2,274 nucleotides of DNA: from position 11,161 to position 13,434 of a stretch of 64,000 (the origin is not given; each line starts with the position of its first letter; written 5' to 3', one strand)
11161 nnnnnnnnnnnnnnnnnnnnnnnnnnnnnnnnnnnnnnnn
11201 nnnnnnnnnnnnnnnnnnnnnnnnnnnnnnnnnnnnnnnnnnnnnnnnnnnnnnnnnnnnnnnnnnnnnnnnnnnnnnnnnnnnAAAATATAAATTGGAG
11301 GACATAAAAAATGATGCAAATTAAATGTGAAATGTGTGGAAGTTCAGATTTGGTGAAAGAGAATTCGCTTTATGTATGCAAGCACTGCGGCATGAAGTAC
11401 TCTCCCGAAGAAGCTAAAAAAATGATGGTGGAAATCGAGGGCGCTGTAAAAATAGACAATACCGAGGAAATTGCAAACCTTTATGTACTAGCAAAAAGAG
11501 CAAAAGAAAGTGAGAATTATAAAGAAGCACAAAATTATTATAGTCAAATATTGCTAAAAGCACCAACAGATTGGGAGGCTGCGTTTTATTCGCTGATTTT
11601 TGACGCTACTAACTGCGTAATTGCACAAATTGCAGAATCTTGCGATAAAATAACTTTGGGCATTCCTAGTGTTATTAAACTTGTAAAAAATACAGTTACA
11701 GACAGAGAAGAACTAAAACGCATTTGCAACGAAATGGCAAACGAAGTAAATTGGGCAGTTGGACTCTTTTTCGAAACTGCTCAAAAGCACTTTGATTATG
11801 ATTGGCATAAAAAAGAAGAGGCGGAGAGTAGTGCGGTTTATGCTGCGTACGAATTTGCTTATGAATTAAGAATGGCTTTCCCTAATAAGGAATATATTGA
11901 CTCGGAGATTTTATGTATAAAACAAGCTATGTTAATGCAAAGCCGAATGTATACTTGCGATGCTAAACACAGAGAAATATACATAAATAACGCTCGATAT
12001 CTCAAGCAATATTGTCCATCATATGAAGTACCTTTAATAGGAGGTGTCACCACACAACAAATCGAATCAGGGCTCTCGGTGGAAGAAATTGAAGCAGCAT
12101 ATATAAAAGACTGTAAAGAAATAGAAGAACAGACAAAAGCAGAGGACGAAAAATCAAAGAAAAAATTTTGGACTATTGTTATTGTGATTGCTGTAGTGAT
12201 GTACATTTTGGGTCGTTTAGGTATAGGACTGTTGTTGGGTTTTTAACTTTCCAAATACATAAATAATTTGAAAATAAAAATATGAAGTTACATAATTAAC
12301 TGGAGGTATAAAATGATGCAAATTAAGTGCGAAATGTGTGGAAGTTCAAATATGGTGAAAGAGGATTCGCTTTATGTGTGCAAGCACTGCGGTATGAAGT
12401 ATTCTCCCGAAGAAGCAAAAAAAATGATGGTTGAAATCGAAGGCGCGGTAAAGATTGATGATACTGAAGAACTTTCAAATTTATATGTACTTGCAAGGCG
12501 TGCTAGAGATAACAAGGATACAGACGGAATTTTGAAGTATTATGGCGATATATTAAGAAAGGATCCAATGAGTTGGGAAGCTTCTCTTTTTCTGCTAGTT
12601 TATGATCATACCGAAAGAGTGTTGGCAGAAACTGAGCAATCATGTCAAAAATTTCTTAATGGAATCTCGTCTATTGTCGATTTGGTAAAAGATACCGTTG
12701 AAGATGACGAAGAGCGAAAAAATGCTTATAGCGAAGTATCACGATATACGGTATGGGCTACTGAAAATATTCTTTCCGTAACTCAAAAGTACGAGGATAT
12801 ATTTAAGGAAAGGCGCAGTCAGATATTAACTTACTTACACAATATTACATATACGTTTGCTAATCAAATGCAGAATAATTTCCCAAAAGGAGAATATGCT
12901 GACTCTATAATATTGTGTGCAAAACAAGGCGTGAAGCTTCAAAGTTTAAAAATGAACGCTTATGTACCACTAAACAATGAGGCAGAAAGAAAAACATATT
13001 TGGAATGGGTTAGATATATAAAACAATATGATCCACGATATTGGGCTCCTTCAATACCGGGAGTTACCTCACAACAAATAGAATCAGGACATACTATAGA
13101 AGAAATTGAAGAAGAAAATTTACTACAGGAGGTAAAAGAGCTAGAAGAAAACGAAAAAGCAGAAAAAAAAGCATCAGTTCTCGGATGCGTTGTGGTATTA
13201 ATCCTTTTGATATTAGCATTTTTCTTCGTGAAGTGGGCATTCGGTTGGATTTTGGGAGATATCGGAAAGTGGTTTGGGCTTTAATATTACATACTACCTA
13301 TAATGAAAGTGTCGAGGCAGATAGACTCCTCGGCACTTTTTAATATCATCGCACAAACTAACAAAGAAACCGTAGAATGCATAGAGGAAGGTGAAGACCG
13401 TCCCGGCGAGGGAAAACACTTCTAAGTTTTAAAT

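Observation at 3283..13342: Candidate undescribed phase-variable system: HerA-type ATPase, acidic-tailed nuclease, SPFH-SHOCT and a Zn-ribbon/membrane module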

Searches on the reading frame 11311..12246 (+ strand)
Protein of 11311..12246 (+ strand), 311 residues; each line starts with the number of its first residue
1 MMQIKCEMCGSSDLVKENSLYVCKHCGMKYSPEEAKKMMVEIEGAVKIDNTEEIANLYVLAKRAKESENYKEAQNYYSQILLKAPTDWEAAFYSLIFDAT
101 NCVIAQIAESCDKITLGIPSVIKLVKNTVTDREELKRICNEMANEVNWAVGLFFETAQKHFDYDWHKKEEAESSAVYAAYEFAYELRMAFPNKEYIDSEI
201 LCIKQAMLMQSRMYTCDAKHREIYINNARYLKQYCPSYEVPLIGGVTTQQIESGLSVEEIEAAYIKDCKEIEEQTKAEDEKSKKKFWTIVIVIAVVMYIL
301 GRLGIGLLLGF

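Call 4: search_protein_families(library=pfam, proteins=[window:11311-12246:+], max_evalue=0.01)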
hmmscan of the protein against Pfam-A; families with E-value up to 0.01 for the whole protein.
window:11311-12246:+ (311 aa): 2 families
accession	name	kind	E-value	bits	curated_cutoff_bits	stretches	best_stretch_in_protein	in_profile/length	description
PF17026.10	zf-RRPl_C4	-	0.00089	19.8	28.9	1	4-79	2-76/108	Putative ribonucleoprotein zinc-finger pf C4 type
PF08792.16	A2L_zn_ribbon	-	0.0043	17.1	22.9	1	3-27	3-28/33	A2L zinc ribbon domain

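Call 5: search_protein_families(library=padloc, proteins=[window:11311-12246:+], max_evalue=0.01)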
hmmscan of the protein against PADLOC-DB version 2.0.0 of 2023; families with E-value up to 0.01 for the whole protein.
window:11311-12246:+ (311 aa): 1 family
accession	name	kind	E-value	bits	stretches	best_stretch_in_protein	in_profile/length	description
PDLC01444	Cas10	-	0.0064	13.3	0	5-70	269-333/605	CAS-III; effector_LS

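Call 9: search_protein_families(library=ncbifam, proteins=[window:11311-12246:+], max_evalue=0.01)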
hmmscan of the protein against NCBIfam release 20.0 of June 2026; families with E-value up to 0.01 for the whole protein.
window:11311-12246:+ (311 aa): 2 families
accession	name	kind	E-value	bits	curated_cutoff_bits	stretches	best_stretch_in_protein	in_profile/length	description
NF047912.1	ECs_2282_CxxC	subfamily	0.0024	17.7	37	1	2-37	1-44/60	ECs_2282 family putative zinc-binding protein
NF041474.1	membrane_YkgR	equivalog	0.003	17.1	40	1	283-299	10-26/33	small membrane protein YkgR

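Call 10: search_protein_families(library=phrogs, proteins=[window:11311-12246:+], max_evalue=0.01)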
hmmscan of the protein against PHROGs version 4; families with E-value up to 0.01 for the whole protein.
window:11311-12246:+ (311 aa): 2 families
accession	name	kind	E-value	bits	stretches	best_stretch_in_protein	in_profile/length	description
phrog_4852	-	unknown function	0.00058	20.6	1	1-69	11-79/194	-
phrog_33225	-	unknown function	0.0039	18.1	1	3-59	4-67/182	-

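Call 99: search_solved_structures(query=window:11311-12246:+, max_evalue=1)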
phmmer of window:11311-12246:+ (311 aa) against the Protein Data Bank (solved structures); distinct sequences matched with E-value up to 1: 3.
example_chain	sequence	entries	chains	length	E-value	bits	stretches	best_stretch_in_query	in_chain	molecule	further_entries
6wcv_B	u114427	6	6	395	0.19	14.3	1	70-150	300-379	Succinate--CoA ligase [GDP-forming] subunit beta, mitochondrial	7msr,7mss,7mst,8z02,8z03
1ffk_W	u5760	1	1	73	0.3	13.6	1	3-31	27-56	RIBOSOMAL PROTEIN L37AE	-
4aj5_K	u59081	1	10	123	0.31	13.6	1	169-239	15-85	SPINDLE AND KINETOCHORE-ASSOCIATED PROTEIN 2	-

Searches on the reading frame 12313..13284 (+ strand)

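Call 4: search_protein_families(library=pfam, proteins=[window:12313-13284:+], max_evalue=0.01)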
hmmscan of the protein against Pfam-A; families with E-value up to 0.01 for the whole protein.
window:12313-13284:+ (323 aa): 2 families
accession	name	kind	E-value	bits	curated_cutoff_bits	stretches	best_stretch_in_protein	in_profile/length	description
PF17026.10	zf-RRPl_C4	-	0.00024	21.6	28.9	1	4-70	2-64/108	Putative ribonucleoprotein zinc-finger pf C4 type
PF08792.16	A2L_zn_ribbon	-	0.0006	19.9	22.9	1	3-27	3-28/33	A2L zinc ribbon domain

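Call 5: search_protein_families(library=padloc, proteins=[window:12313-13284:+], max_evalue=0.01)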
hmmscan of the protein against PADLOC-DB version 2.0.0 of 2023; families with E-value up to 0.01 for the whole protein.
window:12313-13284:+ (323 aa): 0 families

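Call 9: search_protein_families(library=ncbifam, proteins=[window:12313-13284:+], max_evalue=0.01)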
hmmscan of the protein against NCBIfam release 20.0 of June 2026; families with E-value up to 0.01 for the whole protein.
window:12313-13284:+ (323 aa): 1 family
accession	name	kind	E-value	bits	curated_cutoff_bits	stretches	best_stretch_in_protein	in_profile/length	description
NF047912.1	ECs_2282_CxxC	subfamily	0.003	17.4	37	1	2-37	1-44/60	ECs_2282 family putative zinc-binding protein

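Call 10: search_protein_families(library=phrogs, proteins=[window:12313-13284:+], max_evalue=0.01)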
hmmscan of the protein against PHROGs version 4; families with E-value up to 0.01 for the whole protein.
window:12313-13284:+ (323 aa): 3 families
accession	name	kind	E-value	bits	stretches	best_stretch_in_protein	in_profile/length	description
phrog_33225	-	unknown function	2.8e-05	25.1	1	3-164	4-158/182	-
phrog_4852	-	unknown function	0.00031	21.5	1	1-47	11-57/194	-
phrog_13653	-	unknown function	0.0017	19.5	1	120-213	9-100/106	-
